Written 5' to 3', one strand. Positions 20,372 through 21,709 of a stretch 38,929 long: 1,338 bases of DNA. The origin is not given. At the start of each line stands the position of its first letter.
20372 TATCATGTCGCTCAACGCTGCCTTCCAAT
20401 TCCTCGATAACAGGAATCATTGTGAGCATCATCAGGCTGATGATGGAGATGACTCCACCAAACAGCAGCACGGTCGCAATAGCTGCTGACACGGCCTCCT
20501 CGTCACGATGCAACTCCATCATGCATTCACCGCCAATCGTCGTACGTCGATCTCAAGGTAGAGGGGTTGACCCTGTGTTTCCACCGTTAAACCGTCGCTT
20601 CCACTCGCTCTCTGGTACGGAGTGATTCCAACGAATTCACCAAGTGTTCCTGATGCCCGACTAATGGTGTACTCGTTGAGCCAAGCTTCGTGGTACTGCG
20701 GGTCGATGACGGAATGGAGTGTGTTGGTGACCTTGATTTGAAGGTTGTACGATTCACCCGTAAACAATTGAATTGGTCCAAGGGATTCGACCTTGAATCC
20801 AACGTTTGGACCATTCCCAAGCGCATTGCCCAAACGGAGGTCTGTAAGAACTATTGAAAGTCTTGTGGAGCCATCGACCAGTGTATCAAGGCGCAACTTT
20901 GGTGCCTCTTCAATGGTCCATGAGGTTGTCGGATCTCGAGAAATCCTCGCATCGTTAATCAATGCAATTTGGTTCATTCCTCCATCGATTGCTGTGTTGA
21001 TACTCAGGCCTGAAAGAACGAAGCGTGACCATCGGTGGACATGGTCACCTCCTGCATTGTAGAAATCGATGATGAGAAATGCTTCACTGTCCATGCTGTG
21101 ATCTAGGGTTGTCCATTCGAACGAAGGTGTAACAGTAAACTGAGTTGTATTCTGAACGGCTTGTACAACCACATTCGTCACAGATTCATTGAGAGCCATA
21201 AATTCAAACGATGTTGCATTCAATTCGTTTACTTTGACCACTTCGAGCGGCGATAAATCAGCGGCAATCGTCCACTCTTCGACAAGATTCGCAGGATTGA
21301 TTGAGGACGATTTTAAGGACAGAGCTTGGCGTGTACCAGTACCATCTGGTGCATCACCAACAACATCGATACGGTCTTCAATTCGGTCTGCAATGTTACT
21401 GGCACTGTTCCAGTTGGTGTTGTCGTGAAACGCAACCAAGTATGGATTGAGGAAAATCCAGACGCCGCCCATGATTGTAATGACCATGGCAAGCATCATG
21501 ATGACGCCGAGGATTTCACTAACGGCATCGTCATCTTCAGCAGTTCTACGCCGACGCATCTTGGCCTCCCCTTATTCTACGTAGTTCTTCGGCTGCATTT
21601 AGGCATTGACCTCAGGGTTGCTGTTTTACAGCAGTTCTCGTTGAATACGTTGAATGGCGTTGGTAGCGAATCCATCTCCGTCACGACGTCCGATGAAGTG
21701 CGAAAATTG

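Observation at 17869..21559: Translationally coupled trio of pilin-like proteins with very large globular domains and no assembly machinery nearby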

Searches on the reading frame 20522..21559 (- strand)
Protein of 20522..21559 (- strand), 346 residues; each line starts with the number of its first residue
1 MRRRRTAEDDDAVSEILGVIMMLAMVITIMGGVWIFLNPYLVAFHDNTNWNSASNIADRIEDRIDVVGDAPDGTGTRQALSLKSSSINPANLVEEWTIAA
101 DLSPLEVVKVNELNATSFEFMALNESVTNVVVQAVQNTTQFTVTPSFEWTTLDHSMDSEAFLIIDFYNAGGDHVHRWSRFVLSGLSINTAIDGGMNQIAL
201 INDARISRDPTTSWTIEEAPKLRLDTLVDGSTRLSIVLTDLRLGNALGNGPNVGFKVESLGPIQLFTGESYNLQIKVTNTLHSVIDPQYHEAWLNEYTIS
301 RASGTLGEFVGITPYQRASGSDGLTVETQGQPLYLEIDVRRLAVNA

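Call 5: search_protein_families(library=pfam, proteins=[window:20522-21559:-], max_evalue=0.1)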
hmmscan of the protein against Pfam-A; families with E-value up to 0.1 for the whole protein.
window:20522-21559:- (346 aa): 2 families
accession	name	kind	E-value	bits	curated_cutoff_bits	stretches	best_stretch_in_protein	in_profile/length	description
PF07790.16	Pilin_N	-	0.00016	22.9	25.2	1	11-36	1-26/78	Archaeal Type IV pilin, N-terminal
PF23960.2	DUF7289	-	0.0095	15.9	27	1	12-86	2-75/238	Family of unknown function (DUF7289)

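Call 6: search_protein_families(library=ncbifam, proteins=[window:20522-21559:-], max_evalue=0.1)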
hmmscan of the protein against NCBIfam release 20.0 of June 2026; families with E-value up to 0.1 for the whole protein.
window:20522-21559:- (346 aa): 1 family
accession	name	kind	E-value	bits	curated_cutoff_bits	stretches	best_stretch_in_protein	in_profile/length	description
TIGR02537.2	arch_flag_Nterm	domain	0.036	13.6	20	1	9-27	1-19/33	archaellin/type IV pilin N-terminal domain-containing protein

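Call 18: search_solved_structures(query=A1, max_evalue=10, show_alignments=2)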
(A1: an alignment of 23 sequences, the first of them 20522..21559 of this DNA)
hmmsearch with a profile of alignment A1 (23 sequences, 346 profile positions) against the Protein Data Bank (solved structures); distinct sequences matched with E-value up to 10: 3.
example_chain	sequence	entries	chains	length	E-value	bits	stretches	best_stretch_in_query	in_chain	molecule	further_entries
1lu4_A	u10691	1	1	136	0.52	12.4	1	259-306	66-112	SOLUBLE SECRETED ANTIGEN MPT53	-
8tcf_C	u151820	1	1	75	0.53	12.4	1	144-191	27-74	Minibinder B8_BP_dslf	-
8gi2_A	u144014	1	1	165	2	10.5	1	7-29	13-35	Natrinema pilin, PilA2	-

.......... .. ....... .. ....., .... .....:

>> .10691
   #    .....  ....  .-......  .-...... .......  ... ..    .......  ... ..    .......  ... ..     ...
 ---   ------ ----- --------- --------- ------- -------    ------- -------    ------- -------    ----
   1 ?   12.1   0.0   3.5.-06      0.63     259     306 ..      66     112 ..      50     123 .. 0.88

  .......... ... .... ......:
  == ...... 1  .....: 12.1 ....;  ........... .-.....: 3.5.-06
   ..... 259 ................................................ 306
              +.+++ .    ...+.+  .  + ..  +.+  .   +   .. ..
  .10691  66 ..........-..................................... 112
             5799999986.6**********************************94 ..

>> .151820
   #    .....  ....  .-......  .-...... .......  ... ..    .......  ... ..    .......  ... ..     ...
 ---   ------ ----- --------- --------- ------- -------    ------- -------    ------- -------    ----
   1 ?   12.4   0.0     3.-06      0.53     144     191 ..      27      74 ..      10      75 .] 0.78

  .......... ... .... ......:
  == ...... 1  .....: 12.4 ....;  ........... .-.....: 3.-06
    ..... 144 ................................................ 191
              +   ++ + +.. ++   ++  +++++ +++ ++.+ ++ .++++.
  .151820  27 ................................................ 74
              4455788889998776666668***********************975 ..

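Call 58: find_homologous_proteins(query=A5)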
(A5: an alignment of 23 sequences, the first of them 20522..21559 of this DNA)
Query A5 (23 sequences) (346 aa, profile of the alignment): 193 proteins with E <= 0.001 among 8000 candidates; the best 120 are listed.
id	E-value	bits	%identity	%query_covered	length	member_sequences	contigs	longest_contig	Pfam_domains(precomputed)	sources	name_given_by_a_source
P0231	3.7e-161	554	51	97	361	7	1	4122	-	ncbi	-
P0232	2.2e-158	545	49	97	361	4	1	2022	PF23960.3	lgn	-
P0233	6.7e-158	543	47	99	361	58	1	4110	-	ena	-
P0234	9.9e-158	543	47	99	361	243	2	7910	-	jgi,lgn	jgi:flagellin-like protein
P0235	1.0e-157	543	47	99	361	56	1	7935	-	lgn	-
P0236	3.9e-157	541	47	99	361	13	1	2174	-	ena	-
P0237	6.7e-157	540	48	99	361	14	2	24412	-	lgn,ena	-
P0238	1.6e-156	539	49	99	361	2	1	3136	-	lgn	-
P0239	3.1e-156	538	48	98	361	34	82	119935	-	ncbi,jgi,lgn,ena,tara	jgi:flagellin-like protein|tara:strand:- start:4542 stop:5627 length:1086 start_codon:yes stop_codon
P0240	4.8e-156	537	45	99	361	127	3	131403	PF23960.3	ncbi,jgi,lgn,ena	jgi:flagellin-like protein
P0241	5.1e-156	537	47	99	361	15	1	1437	-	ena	-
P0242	9.4e-156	536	47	99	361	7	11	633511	PF23960.3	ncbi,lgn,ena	-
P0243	3.4e-155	534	48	99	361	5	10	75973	-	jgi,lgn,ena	-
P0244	4.9e-155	534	49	98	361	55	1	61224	-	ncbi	-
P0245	5.2e-155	534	49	98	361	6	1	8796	PF23960.3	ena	-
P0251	2.8e-154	531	46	98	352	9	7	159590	PF23960.3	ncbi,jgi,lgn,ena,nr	ncbi:MAG: hypothetical protein DWC07_00810 [Candidatus Poseidoniales archaeon]|nr:MAG: hypothetical 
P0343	3.5e-140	485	42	99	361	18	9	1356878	PF23960.3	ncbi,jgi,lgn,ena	-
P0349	2.6e-138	479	33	99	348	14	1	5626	-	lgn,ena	-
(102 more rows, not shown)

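Call 62: search_protein_families(library=pfam, alignment_id=A5, max_evalue=0.01)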
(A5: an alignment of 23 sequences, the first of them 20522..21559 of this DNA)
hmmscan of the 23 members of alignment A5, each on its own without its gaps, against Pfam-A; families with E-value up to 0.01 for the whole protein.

A. member 1, window:20522-21559:- (346 aa): 2 families
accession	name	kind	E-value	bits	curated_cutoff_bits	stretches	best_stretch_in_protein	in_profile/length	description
PF07790.16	Pilin_N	-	0.00016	22.9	25.2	0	11-36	1-26/78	Archaeal Type IV pilin, N-terminal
PF23960.2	DUF7289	-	0.0095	15.9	27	0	12-86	2-75/238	Family of unknown function (DUF7289)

B. families by the number of members that match (of 23 scanned): 3 families
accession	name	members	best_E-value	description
PF23960.2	DUF7289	17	1.7e-06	Family of unknown function (DUF7289)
PF07790.16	Pilin_N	17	5.8e-05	Archaeal Type IV pilin, N-terminal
PF23928.1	DUF7266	2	0.0023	Family of unknown function (DUF7266)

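Call 71: predict_structure(alignment_id=A9)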
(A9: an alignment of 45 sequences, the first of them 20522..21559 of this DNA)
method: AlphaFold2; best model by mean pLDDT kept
length: 346 residues; sequences in the alignment: 45
mean_pLDDT: 74.8   pTM: 0.67
mean pLDDT of the five models: 74.8, 72.5, 68.5, 68.3, 65.1
residues with pLDDT >= 90: 38; 70-90: 212; 50-70: 54; < 50: 42
segments of 3 or more residues with pLDDT < 50: 1-4, 40-47, 297-325
pLDDT, mean of each block of 10 residues (from residue 1): 48 73 79 62 51 77 82 77 76 83 85 88 91 89 91 80 92 92 86 76 82 78 75 83 76 79 86 76 68 56 34 35 49 82 84
secondary structure, 60 per line:
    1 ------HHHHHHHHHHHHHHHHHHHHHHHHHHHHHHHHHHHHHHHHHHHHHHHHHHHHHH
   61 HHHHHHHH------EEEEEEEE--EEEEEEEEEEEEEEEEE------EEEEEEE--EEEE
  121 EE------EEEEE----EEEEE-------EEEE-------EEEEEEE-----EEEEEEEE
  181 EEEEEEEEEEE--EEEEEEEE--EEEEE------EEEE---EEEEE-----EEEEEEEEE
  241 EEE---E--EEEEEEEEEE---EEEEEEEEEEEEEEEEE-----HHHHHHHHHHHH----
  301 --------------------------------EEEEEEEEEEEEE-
elements in order: H7-68 E75-82 E85-101 E108-114 E117-122 E129-133 E138-142 E150-153 E161-167 E173-191 E194-201 E204-208 E215-218 E222-226 E232-243 E250-259 E263-279 H285-296 E333-345

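Call 73: fold_search(model_id=the predicted structure, library=pdb)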
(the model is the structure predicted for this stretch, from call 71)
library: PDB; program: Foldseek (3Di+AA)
matches with E <= 10: 893; with E <= 0.001: 0
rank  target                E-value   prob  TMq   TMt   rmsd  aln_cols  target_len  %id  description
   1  8bl3                  1.4e-03  0.92  0.15  0.33  17.8       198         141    8  De novo single-chain immunoglobulin dimer scIg12 (released 2023-10-04)
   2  7yvd_C                8.6e-03  0.90  0.15  0.36  12.4       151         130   10  The crystal structure of the progerin C-terminal peptide and the Ig-like domain of lamin A/C (released 2023-08-30)
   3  7crg_A                9.6e-03  0.93  0.16  0.39  11.1       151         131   10  Beta-strand-mediated dimeric formation of the extended Ig-like domains of human lamin A/C (released 2021-08-25)
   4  7x8b_C                9.6e-03  0.77  0.14  0.28  16.4       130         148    9  Crystal structure of ENL T1 mutant YEATS domain in complex with histone H3 acetylation at K27 (released 2023-01-18)
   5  9m6l_A                1.0e-02  0.96  0.16  0.14  14.2       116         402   12  Agn1p mutant D237N (released 2026-03-11)
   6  7x8f_A                1.2e-02  0.72  0.14  0.28  16.9       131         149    9  Crystal structure of ENL T4 mutant YEATS domain in complex with histone H3 acetylation at K27 (released 2023-01-18)
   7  7crg_B                1.4e-02  0.91  0.16  0.39  11.0       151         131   10  Beta-strand-mediated dimeric formation of the extended Ig-like domains of human lamin A/C (released 2021-08-25)
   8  4v7q_BY               1.5e-02  0.06  0.08  0.05  34.4       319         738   11  Atomic model of an infectious rotavirus particle (released 2014-07-09)
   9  7x8f_C                1.8e-02  0.57  0.13  0.26  17.0       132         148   11  Crystal structure of ENL T4 mutant YEATS domain in complex with histone H3 acetylation at K27 (released 2023-01-18)
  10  7x8g_A                1.8e-02  0.44  0.14  0.28  18.9       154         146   10  Crystal structure of ENL T1(H116P) mutant YEATS domain in complex with histone H3 acetylation at K27 (released 2023-01-18)
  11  3umn_A                1.9e-02  0.94  0.16  0.42  15.6       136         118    7  Crystal Structure of Lamin-B1 (released 2011-11-30)
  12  8sso_E                2.0e-02  0.99  0.17  0.51   4.2        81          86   14  AurA bound to danusertib and inhibiting monobody Mb2 (released 2023-09-06)
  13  3rls_A                2.0e-02  0.57  0.13  0.25  17.1       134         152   11  Crystal structure of yeast AF-9 homolog protein Yaf9 (released 2011-05-25)
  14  6gvk_A                2.0e-02  0.41  0.16  0.26  16.4       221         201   10  Second pair of Fibronectin type III domains of integrin beta4 (T1663R mutant) bound to the bullous pemphigoid antigen  (released 2019-03-20)
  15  2ox5_A                2.1e-02  1.00  0.19  0.51   3.4       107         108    6  The SoxYZ complex of Paracoccus pantotrophus (released 2007-05-22)
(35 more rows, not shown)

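Call 79: search_protein_families(library=pfam, proteins=[P0240, P0251, P0343, P0232, P0349], max_evalue=0.05)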
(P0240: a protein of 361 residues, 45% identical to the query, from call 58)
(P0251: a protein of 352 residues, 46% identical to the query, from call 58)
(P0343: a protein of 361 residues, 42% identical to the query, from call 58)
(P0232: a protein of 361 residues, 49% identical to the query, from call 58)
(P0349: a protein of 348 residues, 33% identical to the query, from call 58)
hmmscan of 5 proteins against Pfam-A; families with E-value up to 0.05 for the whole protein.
P0240 (361 aa): 3 families
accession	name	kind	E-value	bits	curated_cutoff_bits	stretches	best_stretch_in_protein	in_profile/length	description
PF23960.2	DUF7289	-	8.4e-06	25.9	27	1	26-80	1-59/238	Family of unknown function (DUF7289)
PF07790.16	Pilin_N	-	0.0015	19.8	25.2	1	26-53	1-28/78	Archaeal Type IV pilin, N-terminal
PF23928.1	DUF7266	-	0.0046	17.1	27.6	1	24-132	2-104/145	Family of unknown function (DUF7266)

P0251 (352 aa): 4 families
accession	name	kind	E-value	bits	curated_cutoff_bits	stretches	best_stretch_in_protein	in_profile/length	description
PF23960.2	DUF7289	-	2.4e-06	27.7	27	1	17-73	1-57/238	Family of unknown function (DUF7289)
PF07790.16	Pilin_N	-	0.0017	19.6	25.2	1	17-44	1-28/78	Archaeal Type IV pilin, N-terminal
PF11444.14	DUF2895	-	0.011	15.6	22.6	0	65-124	115-166/198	Protein of unknown function (DUF2895)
PF23928.1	DUF7266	-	0.02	15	27.6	0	15-73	2-61/145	Family of unknown function (DUF7266)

P0343 (361 aa): 2 families
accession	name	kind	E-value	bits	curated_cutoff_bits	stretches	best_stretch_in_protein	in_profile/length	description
PF23960.2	DUF7289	-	1.2e-06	28.7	27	1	26-85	1-60/238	Family of unknown function (DUF7289)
PF07790.16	Pilin_N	-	0.002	19.4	25.2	1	26-52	1-27/78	Archaeal Type IV pilin, N-terminal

P0232 (361 aa): 3 families
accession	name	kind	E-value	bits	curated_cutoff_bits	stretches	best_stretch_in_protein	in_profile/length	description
PF23960.2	DUF7289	-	1.7e-05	24.9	27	1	26-80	1-55/238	Family of unknown function (DUF7289)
PF07790.16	Pilin_N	-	0.00044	21.5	25.2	1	26-52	1-27/78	Archaeal Type IV pilin, N-terminal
PF17231.7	DUF5305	-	0.028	14.3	29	0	27-99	111-182/217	Family of unknown function (DUF5305)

P0349 (348 aa): 0 families
